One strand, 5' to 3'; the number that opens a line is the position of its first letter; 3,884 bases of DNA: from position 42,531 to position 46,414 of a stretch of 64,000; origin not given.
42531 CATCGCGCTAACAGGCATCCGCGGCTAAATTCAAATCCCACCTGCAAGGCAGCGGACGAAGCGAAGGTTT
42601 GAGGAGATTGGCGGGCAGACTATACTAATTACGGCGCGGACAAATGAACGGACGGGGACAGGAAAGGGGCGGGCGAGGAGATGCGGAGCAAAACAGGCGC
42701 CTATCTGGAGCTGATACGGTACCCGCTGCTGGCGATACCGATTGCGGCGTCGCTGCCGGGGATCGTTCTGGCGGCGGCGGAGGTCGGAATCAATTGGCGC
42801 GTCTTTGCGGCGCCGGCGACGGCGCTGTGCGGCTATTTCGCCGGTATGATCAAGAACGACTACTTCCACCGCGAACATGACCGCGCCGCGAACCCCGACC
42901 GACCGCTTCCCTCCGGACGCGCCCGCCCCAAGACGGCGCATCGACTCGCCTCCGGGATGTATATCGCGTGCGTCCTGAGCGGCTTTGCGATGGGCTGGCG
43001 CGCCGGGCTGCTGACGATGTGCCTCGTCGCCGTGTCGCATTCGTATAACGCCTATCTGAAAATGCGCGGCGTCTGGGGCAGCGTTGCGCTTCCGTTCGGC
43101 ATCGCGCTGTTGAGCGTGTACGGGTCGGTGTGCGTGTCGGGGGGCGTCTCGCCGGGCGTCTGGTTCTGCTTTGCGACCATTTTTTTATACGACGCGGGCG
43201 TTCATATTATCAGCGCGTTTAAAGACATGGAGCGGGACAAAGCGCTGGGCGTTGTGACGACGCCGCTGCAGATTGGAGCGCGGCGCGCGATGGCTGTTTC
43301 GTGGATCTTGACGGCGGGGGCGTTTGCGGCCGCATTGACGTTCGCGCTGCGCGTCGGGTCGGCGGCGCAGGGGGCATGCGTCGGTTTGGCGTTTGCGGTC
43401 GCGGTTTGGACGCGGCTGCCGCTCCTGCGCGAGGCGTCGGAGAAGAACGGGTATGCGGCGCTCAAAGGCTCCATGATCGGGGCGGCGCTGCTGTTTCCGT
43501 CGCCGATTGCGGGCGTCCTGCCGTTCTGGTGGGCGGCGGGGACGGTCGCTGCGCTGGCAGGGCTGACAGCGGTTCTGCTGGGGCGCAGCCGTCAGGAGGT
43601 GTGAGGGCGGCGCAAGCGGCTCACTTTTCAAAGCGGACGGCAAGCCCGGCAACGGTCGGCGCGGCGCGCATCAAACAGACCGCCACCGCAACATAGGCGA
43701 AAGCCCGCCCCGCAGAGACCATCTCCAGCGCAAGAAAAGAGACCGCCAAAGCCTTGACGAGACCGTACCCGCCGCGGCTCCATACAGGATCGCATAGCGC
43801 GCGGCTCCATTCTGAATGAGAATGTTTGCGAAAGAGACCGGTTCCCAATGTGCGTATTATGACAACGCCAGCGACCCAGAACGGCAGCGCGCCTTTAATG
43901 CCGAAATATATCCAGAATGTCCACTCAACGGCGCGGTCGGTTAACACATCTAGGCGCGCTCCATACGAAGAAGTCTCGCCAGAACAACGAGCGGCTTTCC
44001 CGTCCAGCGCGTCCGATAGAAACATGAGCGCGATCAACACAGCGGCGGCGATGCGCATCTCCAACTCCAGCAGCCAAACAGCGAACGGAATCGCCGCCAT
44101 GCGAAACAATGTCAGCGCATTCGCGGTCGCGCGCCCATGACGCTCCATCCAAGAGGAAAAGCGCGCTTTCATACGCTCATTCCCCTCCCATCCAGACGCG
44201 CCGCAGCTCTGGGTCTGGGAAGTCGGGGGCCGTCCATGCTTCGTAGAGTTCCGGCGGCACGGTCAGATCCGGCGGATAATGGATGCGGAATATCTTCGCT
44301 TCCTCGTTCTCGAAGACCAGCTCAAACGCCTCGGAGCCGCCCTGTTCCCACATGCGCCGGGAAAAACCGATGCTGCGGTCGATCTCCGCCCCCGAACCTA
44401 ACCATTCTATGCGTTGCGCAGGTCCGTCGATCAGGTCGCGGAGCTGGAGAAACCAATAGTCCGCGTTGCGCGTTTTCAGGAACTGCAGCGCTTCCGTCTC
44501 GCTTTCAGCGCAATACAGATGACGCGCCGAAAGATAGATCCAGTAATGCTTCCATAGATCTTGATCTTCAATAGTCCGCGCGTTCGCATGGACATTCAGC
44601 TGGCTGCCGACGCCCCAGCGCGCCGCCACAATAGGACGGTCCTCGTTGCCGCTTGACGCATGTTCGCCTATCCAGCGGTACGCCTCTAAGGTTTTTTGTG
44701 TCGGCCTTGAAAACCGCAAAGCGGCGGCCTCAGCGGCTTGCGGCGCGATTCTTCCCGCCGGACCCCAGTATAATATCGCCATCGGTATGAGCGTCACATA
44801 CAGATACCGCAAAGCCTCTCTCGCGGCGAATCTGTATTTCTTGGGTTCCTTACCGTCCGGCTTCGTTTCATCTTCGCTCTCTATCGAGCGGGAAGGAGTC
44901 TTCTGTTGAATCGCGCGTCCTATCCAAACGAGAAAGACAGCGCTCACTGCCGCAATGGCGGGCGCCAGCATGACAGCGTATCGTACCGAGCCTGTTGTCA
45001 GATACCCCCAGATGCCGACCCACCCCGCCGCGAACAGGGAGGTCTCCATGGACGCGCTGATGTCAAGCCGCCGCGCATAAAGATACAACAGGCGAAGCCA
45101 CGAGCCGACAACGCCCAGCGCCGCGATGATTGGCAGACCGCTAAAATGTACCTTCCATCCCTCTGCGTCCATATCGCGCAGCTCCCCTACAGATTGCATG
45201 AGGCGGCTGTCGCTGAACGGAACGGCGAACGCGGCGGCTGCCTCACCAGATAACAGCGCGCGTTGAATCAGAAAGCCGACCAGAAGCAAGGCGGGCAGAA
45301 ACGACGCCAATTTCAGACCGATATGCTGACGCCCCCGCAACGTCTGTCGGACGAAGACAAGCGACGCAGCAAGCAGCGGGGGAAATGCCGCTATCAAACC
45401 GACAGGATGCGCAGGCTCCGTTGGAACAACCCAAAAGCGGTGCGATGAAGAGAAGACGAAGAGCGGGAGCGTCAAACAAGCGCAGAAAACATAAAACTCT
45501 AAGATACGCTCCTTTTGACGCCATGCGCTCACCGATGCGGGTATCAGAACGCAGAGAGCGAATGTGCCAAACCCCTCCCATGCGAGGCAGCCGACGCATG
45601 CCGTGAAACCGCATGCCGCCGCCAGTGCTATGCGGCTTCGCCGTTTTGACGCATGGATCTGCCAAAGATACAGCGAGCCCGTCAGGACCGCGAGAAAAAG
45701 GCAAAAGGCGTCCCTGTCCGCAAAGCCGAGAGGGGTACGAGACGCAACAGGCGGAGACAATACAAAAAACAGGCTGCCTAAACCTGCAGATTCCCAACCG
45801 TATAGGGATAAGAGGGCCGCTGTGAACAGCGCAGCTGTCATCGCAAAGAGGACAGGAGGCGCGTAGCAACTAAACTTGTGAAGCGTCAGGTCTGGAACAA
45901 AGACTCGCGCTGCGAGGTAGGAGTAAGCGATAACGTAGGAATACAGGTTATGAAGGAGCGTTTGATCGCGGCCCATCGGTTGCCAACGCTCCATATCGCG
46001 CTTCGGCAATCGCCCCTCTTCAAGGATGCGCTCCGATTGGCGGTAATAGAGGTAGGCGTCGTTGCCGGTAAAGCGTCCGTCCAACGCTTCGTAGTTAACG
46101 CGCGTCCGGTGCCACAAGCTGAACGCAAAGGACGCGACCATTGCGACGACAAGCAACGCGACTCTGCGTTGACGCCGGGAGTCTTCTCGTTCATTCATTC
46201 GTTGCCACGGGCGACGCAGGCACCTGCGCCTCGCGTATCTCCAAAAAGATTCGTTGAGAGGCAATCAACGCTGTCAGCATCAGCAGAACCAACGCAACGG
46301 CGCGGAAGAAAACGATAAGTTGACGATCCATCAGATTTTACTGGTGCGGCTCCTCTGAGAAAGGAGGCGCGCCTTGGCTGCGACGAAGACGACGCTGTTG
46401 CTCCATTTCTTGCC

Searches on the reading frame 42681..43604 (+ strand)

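Call 4: search_protein_families(library=pfam, proteins=[window:42681-43604:+], max_evalue=0.1)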
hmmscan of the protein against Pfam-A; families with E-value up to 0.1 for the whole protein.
window:42681-43604:+ (307 aa): 1 family
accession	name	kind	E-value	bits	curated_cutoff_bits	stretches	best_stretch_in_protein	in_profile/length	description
PF01040.23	UbiA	-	3.8e-34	118.6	34.2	1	24-257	5-240/250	UbiA prenyltransferase family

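Call 78: search_protein_families(library=ncbifam, proteins=[window:42681-43604:+], max_evalue=0.01)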
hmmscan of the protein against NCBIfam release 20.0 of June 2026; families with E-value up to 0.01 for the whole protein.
window:42681-43604:+ (307 aa): 25 families
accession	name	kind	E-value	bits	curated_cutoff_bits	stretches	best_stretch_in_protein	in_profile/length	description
NF009523.0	PRK12884.1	equivalog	6e-34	117.5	269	1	4-272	3-270/279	prenyltransferase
NF009521.0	PRK12882.1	equivalog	1.1e-22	80.6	296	1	4-272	4-273/280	geranylgeranylglycerol-phosphate geranylgeranyltransferase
NF005742.0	PRK07566.1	equivalog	5.1e-18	65.2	313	1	48-255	72-287/315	chlorophyll synthase ChlG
NF045897.1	SCO3242_trans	equivalog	8.5e-18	64.9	260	1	16-128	5-121/287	SCO3242 family prenyltransferase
NF035940.1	prenyl_rel_EboC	equivalog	5.9e-16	58.7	250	1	7-177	1-176/292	UbiA-like protein EboC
NF009522.0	PRK12883.1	equivalog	8e-16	58.3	353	1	51-252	49-247/279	geranylgeranylglycerol-phosphate geranylgeranyltransferase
TIGR01476.1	chlor_syn_BchG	subfamily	2.8e-14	53.2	212.3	1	50-256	51-260/283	(bacterio)chlorophyll synthase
TIGR01475.1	ubiA_other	subfamily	1.7e-13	50.6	180.8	1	8-227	5-227/282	UbiA-like polyprenyltransferase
NF009511.0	PRK12871.1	equivalog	7.7e-11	41.9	281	1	3-262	3-278/297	prenyltransferase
NF009058.0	PRK12392.1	subfamily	2.6e-10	39.9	494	1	59-253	72-277/333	bacteriochlorophyll c synthase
TIGR01474.1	ubiA_proteo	equivalog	6.7e-10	38.9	275.45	1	27-246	26-247/282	4-hydroxybenzoate octaprenyltransferase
NF041586.1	MqnP_DT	exception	1.3e-09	38.2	430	1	7-229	2-225/277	menaquinone biosynthesis prenyltransferase MqnP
NF041585.1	MqnP_Cj_Hp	exception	2e-09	37.3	375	1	52-239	54-240/281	menaquinone biosynthesis prenyltransferase MqnP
NF009515.0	PRK12874.1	equivalog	9.8e-09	35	392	1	56-240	64-248/291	4-hydroxybenzoate polyprenyltransferase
NF009516.0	PRK12875.1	equivalog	7.7e-08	31.7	205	1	59-218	74-238/292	prenyltransferase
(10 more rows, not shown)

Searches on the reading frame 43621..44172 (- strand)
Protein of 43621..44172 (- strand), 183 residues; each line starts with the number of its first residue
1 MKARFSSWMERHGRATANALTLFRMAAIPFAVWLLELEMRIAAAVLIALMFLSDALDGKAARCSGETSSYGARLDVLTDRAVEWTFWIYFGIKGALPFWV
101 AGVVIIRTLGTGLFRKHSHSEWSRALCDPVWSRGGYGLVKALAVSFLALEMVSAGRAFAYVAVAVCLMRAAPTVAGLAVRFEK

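Call 4: search_protein_families(library=pfam, proteins=[window:43621-44172:-], max_evalue=0.1)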
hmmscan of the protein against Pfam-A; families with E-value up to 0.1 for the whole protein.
window:43621-44172:- (183 aa): 1 family
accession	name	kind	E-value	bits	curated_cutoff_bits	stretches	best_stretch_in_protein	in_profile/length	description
PF01066.26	CDP-OH_P_transf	-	1.3e-19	71.6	22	1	16-165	3-149/152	CDP-alcohol phosphatidyltransferase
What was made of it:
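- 43621..44172 (-): CDP-alcohol phosphatidyltransferase (183 aa), last gene of the putative operon. Pfam CDP-OH_P_transf E 1.3e-19 (call 4).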

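Call 78: search_protein_families(library=ncbifam, proteins=[window:43621-44172:-], max_evalue=0.01)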
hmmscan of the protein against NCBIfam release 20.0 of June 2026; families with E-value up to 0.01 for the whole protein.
window:43621-44172:- (183 aa): 9 families
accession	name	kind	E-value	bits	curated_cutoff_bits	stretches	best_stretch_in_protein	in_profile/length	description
NF040950.1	archin_ph_syn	equivalog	1.2e-12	48.1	180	1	15-161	24-171/191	archaetidylinositol phosphate synthase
NF053678.1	ClpnSynClsA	equivalog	1.7e-10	41.4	240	1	17-108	6-98/180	cardiolipin synthase ClsA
TIGR00560.1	pgsA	equivalog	2.3e-10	41.3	109.1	1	16-121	3-114/183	CDP-diacylglycerol--glycerol-3-phosphate 3-phosphatidyltransferase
NF045883.1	PIPSynth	equivalog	3.3e-10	40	170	1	15-82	23-91/197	phosphatidylinositol phosphate synthase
TIGR00473.1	pssA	equivalog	1.2e-05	25.5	107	1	36-80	17-60/153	CDP-diacylglycerol--serine O-phosphatidyltransferase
NF008090.0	PRK10832.1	equivalog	3.7e-05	23.9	304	1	19-81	8-73/182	CDP-diacylglycerol--glycerol-3-phosphate 3-phosphatidyltransferase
NF041135.1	IPPtranDIPPsyn_Thcocales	equivalog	8.8e-05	21.7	580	1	16-91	251-325/419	bifunctional L-myo-inositol-1-phosphate cytidylyltransferase/CDP-L-myo-inositol myo-inositolphosphotransferase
NF038086.1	anchor_synt_A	exception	0.00046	20.1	200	1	16-81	9-72/222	protein sorting system archaetidylserine synthase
NF052561.1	PIPSynBT1523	equivalog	0.0039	16.9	350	1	43-92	63-110/232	hypothetical protein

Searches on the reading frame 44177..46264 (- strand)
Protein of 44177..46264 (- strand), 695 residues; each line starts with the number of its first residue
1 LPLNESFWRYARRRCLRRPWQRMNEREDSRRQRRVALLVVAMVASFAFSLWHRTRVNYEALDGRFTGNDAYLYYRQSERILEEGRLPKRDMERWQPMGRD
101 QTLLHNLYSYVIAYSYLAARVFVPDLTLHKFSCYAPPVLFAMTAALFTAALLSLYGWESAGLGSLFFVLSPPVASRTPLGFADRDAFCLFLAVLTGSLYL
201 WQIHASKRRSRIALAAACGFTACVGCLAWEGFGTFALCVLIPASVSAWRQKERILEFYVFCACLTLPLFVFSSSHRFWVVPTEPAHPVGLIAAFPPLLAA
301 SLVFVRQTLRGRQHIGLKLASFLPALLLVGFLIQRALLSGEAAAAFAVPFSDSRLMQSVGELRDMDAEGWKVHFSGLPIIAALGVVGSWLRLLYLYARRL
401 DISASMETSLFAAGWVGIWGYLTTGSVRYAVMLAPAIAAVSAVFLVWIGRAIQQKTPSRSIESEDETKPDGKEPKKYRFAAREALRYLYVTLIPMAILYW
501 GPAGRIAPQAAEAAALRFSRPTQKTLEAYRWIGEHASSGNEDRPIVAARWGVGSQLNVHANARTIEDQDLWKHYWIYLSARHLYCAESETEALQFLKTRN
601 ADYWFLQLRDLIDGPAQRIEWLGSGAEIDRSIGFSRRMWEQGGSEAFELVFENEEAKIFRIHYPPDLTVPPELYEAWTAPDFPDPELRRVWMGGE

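Call 4: search_protein_families(library=pfam, proteins=[window:44177-46264:-], max_evalue=0.1)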
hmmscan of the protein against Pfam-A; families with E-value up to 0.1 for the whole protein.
window:44177-46264:- (695 aa): 1 family
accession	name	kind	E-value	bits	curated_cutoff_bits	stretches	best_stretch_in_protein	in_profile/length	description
PF02516.20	STT3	-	2e-12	47.8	24.5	1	58-272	20-216/405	Oligosaccharyl transferase STT3, N-terminal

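Call 5: search_protein_families(library=ncbifam, proteins=[window:44177-46264:-], max_evalue=0.1)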
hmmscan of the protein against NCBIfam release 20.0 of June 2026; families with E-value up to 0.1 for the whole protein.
window:44177-46264:- (695 aa): 1 family
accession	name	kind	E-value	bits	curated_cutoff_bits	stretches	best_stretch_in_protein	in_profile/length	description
TIGR04154.1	archaeo_STT3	subfamily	1e-15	57.2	450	1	40-496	2-480/831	oligosaccharyl transferase, archaeosortase A system-associated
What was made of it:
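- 44177..46198 (-): STT3-like GT-C glycosyltransferase (673 aa) with a degenerate WWDYG motif (RWGVG). Pfam STT3 E 2e-12 and TIGR04154 E 1e-15, below cut-off (calls 4, 5).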

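Call 40: search_solved_structures(query=window:44177-46198:-, max_evalue=1, show_alignments=1)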
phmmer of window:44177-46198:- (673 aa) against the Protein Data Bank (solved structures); distinct sequences matched with E-value up to 1: 1.
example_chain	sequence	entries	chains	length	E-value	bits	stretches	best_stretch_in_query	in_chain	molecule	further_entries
2lgz_A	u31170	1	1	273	0.29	12.8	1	505-589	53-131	Dolichyl-diphosphooligosaccharide--protein glycosyltransferase subunit STT3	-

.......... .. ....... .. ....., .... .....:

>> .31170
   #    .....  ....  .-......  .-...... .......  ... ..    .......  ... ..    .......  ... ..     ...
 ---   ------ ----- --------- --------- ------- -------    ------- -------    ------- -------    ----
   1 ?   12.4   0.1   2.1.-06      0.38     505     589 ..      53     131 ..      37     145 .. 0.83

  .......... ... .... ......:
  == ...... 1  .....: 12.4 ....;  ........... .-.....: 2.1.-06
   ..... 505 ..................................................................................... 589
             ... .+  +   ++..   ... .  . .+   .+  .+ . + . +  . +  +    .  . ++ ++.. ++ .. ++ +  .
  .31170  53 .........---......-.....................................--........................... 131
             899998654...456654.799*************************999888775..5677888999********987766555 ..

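Call 41: search_protein_families(library=padloc, proteins=[window:44177-46198:-], max_evalue=0.1)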
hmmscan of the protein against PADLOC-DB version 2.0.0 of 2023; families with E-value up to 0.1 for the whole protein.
window:44177-46198:- (673 aa): 0 families

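Call 71: find_related_loci(query=A3, collection=genome_contigs, flank=6000)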
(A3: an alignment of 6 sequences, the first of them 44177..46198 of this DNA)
Query A3 (673 aa) in genome_contigs; peptide patterns used: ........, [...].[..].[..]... (x = any residue, [..] = any of these).
35 stretches matched a pattern; 1 encode a relative of the query (tblastn E <= 1e-3); 1 distinct loci.
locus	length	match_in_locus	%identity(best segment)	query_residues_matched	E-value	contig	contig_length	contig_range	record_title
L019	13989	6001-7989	88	10-672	0e+0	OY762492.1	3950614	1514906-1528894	MAG: Candidatus Poribacteria bacterium isolate 99769213-57d3-4dda-a27c-563ac69bc0fb genome assembly, chromosome: 1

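Call 83: search_solved_structures(query=A3, max_evalue=0.1, show_alignments=2)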
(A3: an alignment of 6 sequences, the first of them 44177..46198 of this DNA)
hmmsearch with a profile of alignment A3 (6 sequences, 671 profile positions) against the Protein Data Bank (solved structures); distinct sequences matched with E-value up to 0.1: 1.
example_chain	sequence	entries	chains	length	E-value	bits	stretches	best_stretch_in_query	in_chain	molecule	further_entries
2lgz_A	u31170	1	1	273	0.00023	23.1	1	500-598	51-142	Dolichyl-diphosphooligosaccharide--protein glycosyltransferase subunit STT3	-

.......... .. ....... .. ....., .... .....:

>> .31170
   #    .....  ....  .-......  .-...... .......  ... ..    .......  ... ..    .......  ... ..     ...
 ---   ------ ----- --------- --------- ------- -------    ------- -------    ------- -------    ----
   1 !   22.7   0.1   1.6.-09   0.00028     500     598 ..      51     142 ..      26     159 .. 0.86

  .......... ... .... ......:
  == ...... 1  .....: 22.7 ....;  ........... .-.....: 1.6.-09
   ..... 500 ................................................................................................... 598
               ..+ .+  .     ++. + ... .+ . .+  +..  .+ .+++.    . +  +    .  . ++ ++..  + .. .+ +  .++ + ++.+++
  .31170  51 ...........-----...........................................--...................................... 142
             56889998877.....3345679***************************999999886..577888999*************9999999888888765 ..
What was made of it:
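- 44177..46198 (-): A profile of six orthologues matches the yeast Stt3 C-terminal domain across the WWDYG region, E 2.3e-4 (call 83).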
